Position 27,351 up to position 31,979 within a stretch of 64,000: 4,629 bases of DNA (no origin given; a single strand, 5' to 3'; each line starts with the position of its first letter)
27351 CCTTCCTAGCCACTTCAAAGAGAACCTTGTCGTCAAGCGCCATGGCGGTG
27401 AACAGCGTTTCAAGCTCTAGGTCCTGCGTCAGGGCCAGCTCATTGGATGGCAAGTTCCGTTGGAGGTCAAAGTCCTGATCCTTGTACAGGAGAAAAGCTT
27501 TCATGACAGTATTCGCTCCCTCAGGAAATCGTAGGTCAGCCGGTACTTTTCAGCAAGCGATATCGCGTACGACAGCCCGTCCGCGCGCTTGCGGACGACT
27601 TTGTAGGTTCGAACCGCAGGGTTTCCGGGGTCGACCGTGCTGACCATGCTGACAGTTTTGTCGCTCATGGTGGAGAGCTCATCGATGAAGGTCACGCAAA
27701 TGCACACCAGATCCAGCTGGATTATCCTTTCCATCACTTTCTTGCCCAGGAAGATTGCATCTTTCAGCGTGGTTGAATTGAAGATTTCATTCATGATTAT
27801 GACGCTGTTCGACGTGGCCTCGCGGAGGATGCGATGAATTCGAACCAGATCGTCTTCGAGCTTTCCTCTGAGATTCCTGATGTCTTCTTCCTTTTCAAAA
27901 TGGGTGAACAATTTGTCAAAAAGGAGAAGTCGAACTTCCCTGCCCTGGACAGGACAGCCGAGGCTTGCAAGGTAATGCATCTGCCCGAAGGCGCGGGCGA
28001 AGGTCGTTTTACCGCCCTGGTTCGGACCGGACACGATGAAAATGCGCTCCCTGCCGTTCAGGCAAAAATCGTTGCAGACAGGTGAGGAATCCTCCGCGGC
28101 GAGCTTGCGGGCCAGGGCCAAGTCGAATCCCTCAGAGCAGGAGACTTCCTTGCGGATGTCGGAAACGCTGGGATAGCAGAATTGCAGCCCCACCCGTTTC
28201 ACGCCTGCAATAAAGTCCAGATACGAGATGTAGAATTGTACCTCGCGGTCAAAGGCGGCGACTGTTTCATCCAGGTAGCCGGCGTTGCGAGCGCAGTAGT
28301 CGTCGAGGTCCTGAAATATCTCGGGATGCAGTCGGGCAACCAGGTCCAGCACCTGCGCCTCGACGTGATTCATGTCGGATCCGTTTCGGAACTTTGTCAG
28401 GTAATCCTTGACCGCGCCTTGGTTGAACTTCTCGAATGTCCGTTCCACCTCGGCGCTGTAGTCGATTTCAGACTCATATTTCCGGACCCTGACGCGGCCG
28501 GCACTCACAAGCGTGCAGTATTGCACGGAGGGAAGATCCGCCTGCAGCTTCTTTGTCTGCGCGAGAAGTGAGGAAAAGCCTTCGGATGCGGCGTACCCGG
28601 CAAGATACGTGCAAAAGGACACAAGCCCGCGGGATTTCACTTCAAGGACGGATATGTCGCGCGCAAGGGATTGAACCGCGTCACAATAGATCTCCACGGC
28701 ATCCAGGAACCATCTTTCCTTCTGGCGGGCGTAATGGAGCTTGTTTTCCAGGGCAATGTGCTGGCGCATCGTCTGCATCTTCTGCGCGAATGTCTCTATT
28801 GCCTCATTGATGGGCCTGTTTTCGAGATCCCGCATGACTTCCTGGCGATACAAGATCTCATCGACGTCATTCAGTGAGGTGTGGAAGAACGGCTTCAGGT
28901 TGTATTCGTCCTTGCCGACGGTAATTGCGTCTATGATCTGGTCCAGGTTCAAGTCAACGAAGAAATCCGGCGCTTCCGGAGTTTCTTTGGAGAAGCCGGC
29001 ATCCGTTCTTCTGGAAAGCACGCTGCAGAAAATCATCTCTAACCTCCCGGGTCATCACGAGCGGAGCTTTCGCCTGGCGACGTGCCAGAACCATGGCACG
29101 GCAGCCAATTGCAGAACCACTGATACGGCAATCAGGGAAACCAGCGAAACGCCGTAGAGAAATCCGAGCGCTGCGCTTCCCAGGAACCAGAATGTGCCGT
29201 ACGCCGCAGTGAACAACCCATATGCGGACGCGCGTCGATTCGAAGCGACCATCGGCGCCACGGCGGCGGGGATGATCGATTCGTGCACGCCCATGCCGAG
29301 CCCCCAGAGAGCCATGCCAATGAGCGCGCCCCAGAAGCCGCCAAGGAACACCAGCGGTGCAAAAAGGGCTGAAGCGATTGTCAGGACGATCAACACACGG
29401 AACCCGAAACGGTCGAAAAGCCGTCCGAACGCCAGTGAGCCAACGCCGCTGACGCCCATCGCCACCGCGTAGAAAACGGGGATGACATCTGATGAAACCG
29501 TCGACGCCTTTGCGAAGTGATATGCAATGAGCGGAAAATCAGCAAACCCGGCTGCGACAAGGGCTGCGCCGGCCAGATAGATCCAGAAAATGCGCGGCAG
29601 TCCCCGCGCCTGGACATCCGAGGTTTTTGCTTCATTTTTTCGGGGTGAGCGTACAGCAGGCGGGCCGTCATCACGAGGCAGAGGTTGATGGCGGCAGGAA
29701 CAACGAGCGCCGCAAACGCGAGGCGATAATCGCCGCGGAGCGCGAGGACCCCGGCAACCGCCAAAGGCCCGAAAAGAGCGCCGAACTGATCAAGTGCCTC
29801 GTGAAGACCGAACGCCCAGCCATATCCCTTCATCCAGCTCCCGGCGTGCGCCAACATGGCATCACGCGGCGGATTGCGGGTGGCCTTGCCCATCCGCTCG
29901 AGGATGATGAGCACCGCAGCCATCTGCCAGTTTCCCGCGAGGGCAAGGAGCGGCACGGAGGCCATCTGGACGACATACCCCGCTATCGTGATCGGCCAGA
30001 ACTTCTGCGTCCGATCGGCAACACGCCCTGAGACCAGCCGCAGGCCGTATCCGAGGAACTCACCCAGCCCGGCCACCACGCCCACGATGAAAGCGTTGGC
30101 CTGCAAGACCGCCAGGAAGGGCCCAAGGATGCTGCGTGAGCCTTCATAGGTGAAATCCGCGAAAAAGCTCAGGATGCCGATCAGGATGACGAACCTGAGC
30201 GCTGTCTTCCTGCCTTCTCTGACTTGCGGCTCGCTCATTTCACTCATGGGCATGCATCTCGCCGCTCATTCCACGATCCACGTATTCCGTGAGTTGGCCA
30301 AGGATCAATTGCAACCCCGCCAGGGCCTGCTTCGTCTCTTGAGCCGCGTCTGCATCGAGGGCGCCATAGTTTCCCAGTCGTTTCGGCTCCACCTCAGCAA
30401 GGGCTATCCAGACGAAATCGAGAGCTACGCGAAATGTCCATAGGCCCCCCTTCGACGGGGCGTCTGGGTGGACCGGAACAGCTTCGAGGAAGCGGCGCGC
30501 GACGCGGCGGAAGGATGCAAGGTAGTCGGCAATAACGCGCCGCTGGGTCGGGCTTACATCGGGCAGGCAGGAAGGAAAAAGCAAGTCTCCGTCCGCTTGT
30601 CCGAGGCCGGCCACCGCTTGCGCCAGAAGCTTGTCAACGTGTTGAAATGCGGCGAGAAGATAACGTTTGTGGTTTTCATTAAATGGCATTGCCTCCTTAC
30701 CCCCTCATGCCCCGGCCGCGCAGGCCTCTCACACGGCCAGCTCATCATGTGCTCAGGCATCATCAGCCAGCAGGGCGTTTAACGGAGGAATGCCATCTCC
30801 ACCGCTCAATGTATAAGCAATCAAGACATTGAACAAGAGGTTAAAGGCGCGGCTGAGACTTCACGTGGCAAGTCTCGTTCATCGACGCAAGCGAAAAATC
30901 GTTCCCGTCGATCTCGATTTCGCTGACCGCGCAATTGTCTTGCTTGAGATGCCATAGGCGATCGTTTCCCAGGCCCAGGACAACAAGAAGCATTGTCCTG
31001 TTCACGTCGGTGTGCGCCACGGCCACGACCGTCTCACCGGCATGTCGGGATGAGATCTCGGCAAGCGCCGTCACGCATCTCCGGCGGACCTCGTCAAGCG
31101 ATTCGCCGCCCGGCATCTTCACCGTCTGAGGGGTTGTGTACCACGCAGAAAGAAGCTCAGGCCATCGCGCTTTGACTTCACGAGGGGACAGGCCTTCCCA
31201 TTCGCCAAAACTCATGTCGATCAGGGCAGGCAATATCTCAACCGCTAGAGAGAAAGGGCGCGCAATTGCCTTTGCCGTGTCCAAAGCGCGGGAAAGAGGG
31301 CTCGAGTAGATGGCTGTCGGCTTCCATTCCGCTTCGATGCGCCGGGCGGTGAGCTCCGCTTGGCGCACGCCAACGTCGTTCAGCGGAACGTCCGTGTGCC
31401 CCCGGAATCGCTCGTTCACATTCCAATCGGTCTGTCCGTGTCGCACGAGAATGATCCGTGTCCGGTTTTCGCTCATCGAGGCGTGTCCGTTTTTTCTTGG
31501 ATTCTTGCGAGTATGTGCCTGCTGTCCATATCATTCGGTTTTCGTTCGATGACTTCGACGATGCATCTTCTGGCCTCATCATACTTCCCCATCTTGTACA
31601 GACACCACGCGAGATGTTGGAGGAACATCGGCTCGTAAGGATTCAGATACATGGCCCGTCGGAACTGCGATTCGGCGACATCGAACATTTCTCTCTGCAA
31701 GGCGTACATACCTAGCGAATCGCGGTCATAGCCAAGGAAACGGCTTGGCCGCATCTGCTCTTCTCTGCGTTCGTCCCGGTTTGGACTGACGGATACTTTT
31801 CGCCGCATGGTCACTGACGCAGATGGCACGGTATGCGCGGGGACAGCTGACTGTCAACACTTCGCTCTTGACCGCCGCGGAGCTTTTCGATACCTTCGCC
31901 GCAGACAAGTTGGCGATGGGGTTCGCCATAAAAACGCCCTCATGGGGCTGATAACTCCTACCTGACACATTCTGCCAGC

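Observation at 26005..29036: Low-GC island carrying two tandem, overlapping MutS-domain ATPase paralogs without a mismatch-recognition or nuclease domain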

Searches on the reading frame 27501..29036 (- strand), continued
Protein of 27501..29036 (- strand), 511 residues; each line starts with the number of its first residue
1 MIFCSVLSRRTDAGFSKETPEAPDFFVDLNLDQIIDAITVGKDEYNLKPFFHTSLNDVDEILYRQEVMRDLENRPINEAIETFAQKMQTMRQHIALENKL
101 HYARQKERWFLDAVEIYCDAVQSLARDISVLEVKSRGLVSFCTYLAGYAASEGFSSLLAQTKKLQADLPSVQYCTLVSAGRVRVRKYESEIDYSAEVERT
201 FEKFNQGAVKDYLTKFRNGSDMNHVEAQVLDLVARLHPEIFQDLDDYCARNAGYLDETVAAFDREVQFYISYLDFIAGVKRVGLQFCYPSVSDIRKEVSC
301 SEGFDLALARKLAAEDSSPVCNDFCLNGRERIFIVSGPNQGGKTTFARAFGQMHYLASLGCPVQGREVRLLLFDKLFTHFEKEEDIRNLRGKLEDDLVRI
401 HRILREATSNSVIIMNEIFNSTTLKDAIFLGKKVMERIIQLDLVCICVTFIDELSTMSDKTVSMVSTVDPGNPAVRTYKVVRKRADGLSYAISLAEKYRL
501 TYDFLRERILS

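Call 78: get_annotated_region(hit=H14, flank=9000)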
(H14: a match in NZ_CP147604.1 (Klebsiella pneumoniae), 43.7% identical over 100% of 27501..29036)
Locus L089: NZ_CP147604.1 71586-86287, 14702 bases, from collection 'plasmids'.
description: Klebsiella pneumoniae strain GN03854 plasmid unnamed1, complete sequence
organism: Klebsiella pneumoniae (NCBI taxid 573)
taxonomy: Bacteria; Pseudomonadota; Gammaproteobacteria; Enterobacterales; Enterobacteriaceae; Klebsiella; Klebsiella pneumoniae
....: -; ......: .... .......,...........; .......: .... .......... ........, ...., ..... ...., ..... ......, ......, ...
typing (MOB-suite, as given by PLSDB): mobilizable; replicon IncFII,rep_cluster_1418,rep_cluster_2183; relaxase MOBF,MOBF
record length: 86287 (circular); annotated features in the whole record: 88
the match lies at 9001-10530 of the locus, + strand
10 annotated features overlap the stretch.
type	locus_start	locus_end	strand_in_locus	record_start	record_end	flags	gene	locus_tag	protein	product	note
CDS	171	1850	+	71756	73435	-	-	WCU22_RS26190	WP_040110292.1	DDE-type integrase/transposase/recombinase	-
CDS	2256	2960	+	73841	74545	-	-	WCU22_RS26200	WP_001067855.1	IS6-like element IS26 family transposase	GO:0006313 - DNA transposition [Evidence IEA]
CDS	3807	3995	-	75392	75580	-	-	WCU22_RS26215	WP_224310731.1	hypothetical protein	-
CDS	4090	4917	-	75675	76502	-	-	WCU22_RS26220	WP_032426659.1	universal stress protein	-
CDS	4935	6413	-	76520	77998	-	-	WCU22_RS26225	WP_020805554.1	SulP family inorganic anion transporter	-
CDS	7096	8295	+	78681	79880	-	-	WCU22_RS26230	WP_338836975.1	cation:proton antiporter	GO:0006812 - monoatomic cation transport [Evidence IEA]; GO:1902600 - proton transmembrane transport [Evidence IEA]; ...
CDS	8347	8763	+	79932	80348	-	-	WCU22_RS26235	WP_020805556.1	universal stress protein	-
CDS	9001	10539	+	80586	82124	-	-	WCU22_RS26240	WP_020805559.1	MutS domain V protein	-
CDS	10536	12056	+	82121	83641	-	-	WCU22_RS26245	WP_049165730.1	hypothetical protein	-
CDS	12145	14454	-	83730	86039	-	-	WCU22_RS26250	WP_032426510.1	HAD-IC family P-type ATPase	-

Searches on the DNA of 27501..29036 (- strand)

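Call 27: search_rna_families(sources=[L001, L002, L003, L005, L007, L014, L080, L083], threshold=gathering)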
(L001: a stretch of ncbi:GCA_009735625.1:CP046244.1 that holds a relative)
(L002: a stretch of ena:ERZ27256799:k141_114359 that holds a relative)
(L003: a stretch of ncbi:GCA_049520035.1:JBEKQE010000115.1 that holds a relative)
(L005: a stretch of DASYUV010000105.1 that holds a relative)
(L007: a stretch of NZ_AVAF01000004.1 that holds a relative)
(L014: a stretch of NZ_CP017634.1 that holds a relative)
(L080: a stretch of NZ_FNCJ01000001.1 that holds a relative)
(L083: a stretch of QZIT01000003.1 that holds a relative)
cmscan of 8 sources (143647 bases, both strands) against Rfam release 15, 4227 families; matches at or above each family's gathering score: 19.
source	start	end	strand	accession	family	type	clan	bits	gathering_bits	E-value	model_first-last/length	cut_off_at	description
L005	3445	3508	+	RF01734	Fluoride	Cis-reg; riboswitch;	-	61.8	34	2.2e-14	1-64/64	no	Fluoride riboswitch aptamer (crcB RNA motif)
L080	14296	14363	+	RF01734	Fluoride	Cis-reg; riboswitch;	-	57.9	34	4.2e-13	1-64/64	no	Fluoride riboswitch aptamer (crcB RNA motif)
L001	15669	15733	-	RF01734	Fluoride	Cis-reg; riboswitch;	-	56.6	34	1.1e-12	1-64/64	no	Fluoride riboswitch aptamer (crcB RNA motif)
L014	3974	4036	+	RF01734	Fluoride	Cis-reg; riboswitch;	-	56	34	1.7e-12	1-64/64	no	Fluoride riboswitch aptamer (crcB RNA motif)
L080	9681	9743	+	RF01734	Fluoride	Cis-reg; riboswitch;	-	54.4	34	6e-12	1-64/64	no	Fluoride riboswitch aptamer (crcB RNA motif)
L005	3978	4040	+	RF01734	Fluoride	Cis-reg; riboswitch;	-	53.2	34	1.4e-11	1-64/64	no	Fluoride riboswitch aptamer (crcB RNA motif)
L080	16876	16947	+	RF01734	Fluoride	Cis-reg; riboswitch;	-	51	34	7.8e-11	1-64/64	no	Fluoride riboswitch aptamer (crcB RNA motif)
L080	14099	14171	-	RF01734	Fluoride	Cis-reg; riboswitch;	-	45.9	34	3.4e-09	1-64/64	no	Fluoride riboswitch aptamer (crcB RNA motif)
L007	9857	9930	+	RF01734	Fluoride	Cis-reg; riboswitch;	-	44.6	34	9.4e-09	1-64/64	no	Fluoride riboswitch aptamer (crcB RNA motif)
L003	11498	11562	+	RF01734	Fluoride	Cis-reg; riboswitch;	-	43.5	34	2.1e-08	1-64/64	no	Fluoride riboswitch aptamer (crcB RNA motif)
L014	9799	9856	+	RF01734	Fluoride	Cis-reg; riboswitch;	-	43.2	34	2.6e-08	1-64/64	no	Fluoride riboswitch aptamer (crcB RNA motif)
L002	6329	6402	+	RF01734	Fluoride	Cis-reg; riboswitch;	-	42.3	34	5.1e-08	1-64/64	no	Fluoride riboswitch aptamer (crcB RNA motif)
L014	6956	7026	-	RF01734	Fluoride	Cis-reg; riboswitch;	-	42.1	34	6.2e-08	1-64/64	no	Fluoride riboswitch aptamer (crcB RNA motif)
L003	7867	7929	+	RF01734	Fluoride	Cis-reg; riboswitch;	-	41.9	34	7.1e-08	1-64/64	no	Fluoride riboswitch aptamer (crcB RNA motif)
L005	10009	10090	+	RF01734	Fluoride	Cis-reg; riboswitch;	-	39.6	34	3.9e-07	1-64/64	no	Fluoride riboswitch aptamer (crcB RNA motif)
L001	6701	6759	+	RF01734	Fluoride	Cis-reg; riboswitch;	-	37.9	34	1.5e-06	1-64/64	no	Fluoride riboswitch aptamer (crcB RNA motif)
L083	6807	6868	+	RF01734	Fluoride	Cis-reg; riboswitch;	-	36.5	34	4.3e-06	1-64/64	no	Fluoride riboswitch aptamer (crcB RNA motif)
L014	8043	8107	+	RF01734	Fluoride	Cis-reg; riboswitch;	-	36.1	34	5.7e-06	1-64/64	no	Fluoride riboswitch aptamer (crcB RNA motif)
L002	3175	3238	+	RF01734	Fluoride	Cis-reg; riboswitch;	-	34.9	34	1.4e-05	1-64/64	no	Fluoride riboswitch aptamer (crcB RNA motif)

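Call 81: search_rna_families(source=L089, threshold=gathering)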
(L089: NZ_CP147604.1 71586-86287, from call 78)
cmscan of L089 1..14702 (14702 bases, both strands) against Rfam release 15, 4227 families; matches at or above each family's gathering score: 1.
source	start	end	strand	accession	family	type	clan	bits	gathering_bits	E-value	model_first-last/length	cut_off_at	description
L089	6909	6971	+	RF01734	Fluoride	Cis-reg; riboswitch;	-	56.6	34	1.1e-13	1-64/64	no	Fluoride riboswitch aptamer (crcB RNA motif)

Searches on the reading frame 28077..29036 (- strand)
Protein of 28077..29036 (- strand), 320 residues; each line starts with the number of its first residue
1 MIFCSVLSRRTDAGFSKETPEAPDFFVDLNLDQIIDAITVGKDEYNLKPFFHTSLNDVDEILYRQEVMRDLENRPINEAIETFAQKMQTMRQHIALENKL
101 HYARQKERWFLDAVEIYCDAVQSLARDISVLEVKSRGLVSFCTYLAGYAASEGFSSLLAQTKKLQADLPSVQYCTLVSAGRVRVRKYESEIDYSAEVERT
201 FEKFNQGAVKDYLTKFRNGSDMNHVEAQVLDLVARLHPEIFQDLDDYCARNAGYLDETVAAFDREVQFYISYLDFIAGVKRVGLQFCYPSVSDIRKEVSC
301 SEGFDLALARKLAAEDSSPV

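Call 58: search_solved_structures(query=A5, max_evalue=10, show_alignments=2)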
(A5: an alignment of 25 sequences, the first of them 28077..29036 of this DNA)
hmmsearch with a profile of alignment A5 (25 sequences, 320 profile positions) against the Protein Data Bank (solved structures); distinct sequences matched with E-value up to 10: 2.
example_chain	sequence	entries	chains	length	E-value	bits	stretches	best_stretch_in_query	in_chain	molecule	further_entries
6xor_A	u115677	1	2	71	0.17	14.2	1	122-175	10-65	Protein swallow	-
5mq8_A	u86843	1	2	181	0.29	13.4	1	97-211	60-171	Uncharacterized protein YacP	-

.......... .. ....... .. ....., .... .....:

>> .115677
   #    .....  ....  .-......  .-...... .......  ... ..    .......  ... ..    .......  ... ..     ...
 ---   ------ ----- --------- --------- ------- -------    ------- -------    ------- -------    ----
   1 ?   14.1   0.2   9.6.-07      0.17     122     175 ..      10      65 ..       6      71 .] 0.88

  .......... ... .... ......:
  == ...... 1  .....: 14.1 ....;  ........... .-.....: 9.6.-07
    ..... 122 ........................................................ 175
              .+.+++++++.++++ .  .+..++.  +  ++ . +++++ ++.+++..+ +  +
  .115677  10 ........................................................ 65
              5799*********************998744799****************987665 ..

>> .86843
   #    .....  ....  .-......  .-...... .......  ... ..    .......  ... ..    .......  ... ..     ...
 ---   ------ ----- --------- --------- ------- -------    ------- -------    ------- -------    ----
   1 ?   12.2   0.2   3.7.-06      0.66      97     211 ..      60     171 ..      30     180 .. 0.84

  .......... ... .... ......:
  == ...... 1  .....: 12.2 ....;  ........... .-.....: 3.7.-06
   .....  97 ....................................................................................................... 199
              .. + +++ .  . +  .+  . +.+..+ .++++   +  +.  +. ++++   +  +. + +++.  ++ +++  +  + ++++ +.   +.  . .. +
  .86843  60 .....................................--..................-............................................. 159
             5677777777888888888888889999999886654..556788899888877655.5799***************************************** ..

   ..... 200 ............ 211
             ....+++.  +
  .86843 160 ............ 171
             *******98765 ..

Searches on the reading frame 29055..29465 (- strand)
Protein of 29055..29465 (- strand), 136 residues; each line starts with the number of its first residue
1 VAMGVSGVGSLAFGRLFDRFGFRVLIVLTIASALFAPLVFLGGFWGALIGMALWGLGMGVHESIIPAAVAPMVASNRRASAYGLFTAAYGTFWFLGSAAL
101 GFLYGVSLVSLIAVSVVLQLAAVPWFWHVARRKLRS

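Call 70: search_protein_families(library=pfam, max_evalue=0.01, proteins=[window:29055-29465:-])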
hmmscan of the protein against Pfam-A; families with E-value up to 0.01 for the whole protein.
window:29055-29465:- (136 aa): 2 families
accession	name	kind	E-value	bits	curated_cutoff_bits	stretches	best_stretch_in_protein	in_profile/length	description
PF07690.21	MFS_1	-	1.1e-07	31.5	33.4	1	5-128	44-174/347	Major Facilitator Superfamily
PF01544.23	CorA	-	0.0067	16.2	27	1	23-46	232-255/292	CorA-like Mg2+ transporter protein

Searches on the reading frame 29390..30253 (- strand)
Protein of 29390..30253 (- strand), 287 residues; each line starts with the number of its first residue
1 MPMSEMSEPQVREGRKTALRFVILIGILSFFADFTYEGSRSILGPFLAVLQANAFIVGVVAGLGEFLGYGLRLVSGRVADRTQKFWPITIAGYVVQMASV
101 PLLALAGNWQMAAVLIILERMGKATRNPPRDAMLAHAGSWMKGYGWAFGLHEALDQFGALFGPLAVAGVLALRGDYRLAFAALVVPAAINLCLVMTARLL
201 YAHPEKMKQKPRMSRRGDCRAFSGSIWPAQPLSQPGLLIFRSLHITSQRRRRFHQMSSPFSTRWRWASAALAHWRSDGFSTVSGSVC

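Call 70: search_protein_families(library=pfam, max_evalue=0.01, proteins=[window:29390-30253:-])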
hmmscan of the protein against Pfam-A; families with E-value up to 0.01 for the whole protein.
window:29390-30253:- (287 aa): 1 family
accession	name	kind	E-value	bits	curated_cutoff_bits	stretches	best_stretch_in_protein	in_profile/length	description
PF07690.21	MFS_1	-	1.6e-09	37.6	33.4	1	31-228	3-188/347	Major Facilitator Superfamily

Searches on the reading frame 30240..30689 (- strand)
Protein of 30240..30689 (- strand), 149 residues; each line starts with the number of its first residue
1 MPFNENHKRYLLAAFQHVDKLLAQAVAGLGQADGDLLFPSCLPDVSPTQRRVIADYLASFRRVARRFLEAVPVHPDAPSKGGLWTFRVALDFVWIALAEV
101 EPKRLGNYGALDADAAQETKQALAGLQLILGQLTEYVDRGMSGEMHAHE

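Call 21: search_protein_families(library=pfam, max_evalue=0.01, proteins=[window:30240-30689:-])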
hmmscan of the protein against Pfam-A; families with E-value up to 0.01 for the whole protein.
window:30240-30689:- (149 aa): 0 families

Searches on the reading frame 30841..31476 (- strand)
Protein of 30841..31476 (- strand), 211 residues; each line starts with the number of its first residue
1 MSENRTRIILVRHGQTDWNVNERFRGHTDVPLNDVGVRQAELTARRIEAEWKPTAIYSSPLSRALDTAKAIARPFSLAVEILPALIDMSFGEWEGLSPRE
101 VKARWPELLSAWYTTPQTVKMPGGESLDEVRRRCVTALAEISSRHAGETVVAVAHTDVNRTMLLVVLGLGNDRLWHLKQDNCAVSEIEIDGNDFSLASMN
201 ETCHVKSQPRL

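Call 70: search_protein_families(library=pfam, max_evalue=0.01, proteins=[window:30841-31476:-])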
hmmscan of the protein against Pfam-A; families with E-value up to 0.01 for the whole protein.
window:30841-31476:- (211 aa): 1 family
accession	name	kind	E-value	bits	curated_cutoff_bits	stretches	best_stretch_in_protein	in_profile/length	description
PF00300.27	His_Phos_1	-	2.3e-64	217.1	21.7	1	8-202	1-194/194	Histidine phosphatase superfamily (branch 1)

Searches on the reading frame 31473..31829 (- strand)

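Call 70: search_protein_families(library=pfam, max_evalue=0.01, proteins=[window:31473-31829:-])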
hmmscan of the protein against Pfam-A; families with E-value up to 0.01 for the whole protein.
window:31473-31829:- (118 aa): 15 families
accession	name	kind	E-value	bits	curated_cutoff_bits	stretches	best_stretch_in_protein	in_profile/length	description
PF07719.23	TPR_2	-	2.3e-10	40.2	27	1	70-100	4-34/34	Tetratricopeptide repeat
PF13431.12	TPR_17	-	7.3e-08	32.5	24.4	1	56-87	2-33/34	Tetratricopeptide repeat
PF00515.34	TPR_1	-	1e-07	31.9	27.8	1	72-100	6-34/34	Tetratricopeptide repeat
PF14559.12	TPR_19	-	6.2e-07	30.1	25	1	43-109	1-67/68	Tetratricopeptide repeat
PF13181.12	TPR_8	-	1.6e-06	28.3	25.7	1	70-100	4-34/34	Tetratricopeptide repeat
PF13428.12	TPR_14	-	3.4e-05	24.5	23.5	1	70-110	4-44/44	Tetratricopeptide repeat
PF13371.12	TPR_9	-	0.00011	22.6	35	1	43-111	5-73/73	Tetratricopeptide repeat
PF12895.13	ANAPC3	-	0.00015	22.4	27.2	1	56-112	12-67/82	Anaphase-promoting complex, cyclosome, subunit 3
PF13432.12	TPR_16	-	0.0004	21.2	32.7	0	77-112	7-42/65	Tetratricopeptide repeat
PF13424.12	TPR_12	-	0.00042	20.9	30.1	0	70-95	48-73/77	Tetratricopeptide repeat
PF14853.12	Fis1_TPR_C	-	0.00082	20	25.3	1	72-113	6-47/53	Fis1 C-terminal tetratricopeptide repeat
PF13174.12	TPR_6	-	0.0015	19.5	26.3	1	72-99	5-32/33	Tetratricopeptide repeat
PF13374.12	TPR_10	-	0.0025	18.2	27.5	0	70-96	5-31/42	Tetratricopeptide repeat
PF20308.4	TPR-S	-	0.003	18.5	27.6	1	50-110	3-60/102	Tetratricopeptide Repeats-Sensor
PF13176.12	TPR_7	-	0.0099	16.3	27.9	0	70-100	2-34/36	Tetratricopeptide repeat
